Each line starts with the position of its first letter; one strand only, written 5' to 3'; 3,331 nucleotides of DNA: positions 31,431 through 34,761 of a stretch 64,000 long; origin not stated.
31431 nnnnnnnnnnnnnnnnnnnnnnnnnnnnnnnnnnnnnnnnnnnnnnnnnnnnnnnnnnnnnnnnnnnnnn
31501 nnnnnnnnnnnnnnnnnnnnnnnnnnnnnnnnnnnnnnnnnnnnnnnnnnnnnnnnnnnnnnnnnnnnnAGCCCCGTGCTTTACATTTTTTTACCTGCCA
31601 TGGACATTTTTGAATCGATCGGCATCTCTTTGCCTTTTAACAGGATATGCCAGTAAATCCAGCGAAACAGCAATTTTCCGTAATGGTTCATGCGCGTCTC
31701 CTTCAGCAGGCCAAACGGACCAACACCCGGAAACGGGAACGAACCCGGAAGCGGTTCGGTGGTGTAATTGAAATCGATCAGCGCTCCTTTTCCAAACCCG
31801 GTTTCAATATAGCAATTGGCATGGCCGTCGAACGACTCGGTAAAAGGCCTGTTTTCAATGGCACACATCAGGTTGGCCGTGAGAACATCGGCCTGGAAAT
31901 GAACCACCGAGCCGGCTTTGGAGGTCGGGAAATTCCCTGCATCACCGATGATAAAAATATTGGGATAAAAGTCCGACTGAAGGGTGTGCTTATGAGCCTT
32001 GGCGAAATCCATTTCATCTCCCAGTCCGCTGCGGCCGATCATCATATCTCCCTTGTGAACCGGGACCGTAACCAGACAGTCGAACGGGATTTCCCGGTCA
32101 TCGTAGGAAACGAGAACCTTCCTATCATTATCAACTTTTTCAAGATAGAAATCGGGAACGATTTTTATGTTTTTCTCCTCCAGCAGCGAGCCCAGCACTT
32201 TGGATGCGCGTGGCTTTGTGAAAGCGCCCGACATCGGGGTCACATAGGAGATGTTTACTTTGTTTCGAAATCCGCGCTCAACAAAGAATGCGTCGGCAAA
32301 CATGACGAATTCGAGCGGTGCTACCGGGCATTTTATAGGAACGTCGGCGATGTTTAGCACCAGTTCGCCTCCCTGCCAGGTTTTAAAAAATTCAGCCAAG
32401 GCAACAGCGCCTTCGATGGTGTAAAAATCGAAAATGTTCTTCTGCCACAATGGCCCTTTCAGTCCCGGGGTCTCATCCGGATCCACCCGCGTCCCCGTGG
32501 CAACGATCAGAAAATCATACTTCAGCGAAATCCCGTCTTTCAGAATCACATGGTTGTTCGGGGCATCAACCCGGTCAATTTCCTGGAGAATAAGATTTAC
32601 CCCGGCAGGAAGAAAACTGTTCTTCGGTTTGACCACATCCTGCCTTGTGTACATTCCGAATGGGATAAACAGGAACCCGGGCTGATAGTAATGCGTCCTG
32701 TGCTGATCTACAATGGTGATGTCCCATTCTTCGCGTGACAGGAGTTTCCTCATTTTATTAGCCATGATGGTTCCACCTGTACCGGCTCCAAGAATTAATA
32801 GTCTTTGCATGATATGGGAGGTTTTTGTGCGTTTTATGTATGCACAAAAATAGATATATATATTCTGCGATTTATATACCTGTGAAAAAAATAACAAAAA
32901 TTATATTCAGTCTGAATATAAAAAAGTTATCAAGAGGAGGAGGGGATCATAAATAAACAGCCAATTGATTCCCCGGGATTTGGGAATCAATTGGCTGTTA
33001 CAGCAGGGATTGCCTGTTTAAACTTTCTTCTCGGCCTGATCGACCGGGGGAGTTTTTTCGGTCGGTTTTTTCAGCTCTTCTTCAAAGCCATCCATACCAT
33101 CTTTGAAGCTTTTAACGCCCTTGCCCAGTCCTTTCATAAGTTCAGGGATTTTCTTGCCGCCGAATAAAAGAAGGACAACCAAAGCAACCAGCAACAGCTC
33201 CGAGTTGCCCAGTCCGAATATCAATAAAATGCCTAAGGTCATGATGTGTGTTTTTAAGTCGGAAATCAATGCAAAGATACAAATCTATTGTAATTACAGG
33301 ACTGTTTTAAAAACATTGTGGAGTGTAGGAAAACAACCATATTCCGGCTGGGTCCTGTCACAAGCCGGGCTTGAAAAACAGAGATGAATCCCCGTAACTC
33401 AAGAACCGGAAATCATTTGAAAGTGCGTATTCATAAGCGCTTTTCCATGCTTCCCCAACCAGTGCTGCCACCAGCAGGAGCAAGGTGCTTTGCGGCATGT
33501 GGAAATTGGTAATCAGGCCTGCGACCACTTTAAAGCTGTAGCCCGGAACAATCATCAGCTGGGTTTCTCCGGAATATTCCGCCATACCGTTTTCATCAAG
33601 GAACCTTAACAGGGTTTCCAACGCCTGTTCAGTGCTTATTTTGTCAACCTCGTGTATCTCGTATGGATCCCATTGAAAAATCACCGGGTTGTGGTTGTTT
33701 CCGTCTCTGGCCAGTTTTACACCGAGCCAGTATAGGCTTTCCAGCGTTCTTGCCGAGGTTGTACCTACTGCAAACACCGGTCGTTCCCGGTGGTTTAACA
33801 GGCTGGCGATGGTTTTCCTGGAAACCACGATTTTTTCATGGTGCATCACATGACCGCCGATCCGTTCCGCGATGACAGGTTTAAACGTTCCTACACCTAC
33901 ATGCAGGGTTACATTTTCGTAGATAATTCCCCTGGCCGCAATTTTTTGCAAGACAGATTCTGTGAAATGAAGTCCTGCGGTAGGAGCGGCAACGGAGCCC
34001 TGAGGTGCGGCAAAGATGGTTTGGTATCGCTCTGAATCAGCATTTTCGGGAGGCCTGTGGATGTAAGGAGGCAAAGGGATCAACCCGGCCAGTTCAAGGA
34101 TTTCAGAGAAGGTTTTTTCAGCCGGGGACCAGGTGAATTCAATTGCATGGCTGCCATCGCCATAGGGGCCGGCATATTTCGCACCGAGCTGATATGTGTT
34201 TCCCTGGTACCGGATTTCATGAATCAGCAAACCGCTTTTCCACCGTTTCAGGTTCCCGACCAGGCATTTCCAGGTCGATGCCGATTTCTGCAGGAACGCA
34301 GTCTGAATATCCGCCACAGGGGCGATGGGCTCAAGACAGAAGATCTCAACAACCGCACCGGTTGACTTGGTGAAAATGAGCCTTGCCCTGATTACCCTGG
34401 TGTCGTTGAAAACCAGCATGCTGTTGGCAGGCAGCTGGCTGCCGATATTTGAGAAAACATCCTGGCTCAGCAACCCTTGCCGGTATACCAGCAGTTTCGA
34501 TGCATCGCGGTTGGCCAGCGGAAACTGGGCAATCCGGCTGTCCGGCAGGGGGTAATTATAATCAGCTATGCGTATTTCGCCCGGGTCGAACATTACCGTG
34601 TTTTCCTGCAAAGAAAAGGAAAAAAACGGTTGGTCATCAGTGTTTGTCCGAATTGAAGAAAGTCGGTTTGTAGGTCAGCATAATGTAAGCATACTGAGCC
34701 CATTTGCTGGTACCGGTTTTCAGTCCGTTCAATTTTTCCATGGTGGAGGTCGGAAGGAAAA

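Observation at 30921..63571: Recurring architecture: five co-directional gene junctions carry tandem short-unit repeat arrays, each locus with its own motif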

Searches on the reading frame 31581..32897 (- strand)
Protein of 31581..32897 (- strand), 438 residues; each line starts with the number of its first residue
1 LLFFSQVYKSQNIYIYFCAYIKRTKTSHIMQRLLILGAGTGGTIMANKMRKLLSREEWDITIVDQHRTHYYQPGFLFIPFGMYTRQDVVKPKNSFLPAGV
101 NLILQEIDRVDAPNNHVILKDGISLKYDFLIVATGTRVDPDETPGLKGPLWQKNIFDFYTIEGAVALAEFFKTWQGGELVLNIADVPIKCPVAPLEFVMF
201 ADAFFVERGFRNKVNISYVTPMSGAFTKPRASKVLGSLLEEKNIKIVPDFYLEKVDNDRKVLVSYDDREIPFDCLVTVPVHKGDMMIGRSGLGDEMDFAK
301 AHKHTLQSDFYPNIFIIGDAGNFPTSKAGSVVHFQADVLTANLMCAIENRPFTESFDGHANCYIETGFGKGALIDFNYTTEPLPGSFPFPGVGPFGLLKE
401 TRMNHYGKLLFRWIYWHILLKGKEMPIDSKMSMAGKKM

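Call 12: search_protein_families(library=pfam, proteins=[window:31581-32897:-])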
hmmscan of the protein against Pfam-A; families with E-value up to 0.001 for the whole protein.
window:31581-32897:- (438 aa): 1 family
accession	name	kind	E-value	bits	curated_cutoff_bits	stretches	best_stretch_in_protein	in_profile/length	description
PF07992.20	Pyr_redox_2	-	2.6e-10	40.7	26.1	1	32-152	2-120/291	Pyridine nucleotide-disulphide oxidoreductase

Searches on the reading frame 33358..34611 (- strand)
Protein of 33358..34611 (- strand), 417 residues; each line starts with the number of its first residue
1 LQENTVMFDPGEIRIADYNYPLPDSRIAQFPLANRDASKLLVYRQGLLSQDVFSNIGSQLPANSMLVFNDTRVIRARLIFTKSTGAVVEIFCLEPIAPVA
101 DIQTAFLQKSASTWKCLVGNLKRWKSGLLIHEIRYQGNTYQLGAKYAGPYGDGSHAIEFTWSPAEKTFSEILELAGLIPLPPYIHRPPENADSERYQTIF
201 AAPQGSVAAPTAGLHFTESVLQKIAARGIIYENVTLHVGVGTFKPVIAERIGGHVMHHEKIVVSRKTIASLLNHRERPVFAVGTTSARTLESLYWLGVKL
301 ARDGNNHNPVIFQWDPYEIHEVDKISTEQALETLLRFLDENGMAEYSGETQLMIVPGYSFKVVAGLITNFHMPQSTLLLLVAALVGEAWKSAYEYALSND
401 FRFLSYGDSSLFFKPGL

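Call 52: find_related_loci(query=window:33358-34611:-, collection=metagenome_contigs, flank=10000)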
Query window:33358-34611:- (417 aa) in metagenome_contigs; peptide patterns used: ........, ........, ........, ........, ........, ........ (x = any residue, [..] = any of these).
211 stretches matched a pattern; 174 encode a relative of the query (tblastn E <= 1e-3); the best 80 are kept; 80 distinct loci.
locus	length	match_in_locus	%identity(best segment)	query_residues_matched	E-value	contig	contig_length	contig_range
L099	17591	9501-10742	71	1-414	0e+0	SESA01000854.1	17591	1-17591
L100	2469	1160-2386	73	7-415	0e+0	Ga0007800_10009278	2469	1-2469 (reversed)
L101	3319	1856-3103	71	1-416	0e+0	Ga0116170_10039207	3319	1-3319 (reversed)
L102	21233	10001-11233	66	6-416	0e+0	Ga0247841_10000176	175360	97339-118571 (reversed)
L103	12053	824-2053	64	7-416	0e+0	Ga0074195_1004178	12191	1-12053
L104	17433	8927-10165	63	2-414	2e-177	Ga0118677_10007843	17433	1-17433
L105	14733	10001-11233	62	6-416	2e-176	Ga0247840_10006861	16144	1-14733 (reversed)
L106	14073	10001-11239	63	2-414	4e-176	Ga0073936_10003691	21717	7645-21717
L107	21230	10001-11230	63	6-415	5e-174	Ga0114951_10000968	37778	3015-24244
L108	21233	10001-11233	64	6-416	2e-173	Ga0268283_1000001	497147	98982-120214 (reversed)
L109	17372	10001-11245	60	2-416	5e-172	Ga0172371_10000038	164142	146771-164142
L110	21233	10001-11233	65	6-416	6e-172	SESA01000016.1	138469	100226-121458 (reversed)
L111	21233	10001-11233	64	6-416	2e-171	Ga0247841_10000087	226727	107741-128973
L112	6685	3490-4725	60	2-413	5e-167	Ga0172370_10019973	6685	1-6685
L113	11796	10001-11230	61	5-414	2e-166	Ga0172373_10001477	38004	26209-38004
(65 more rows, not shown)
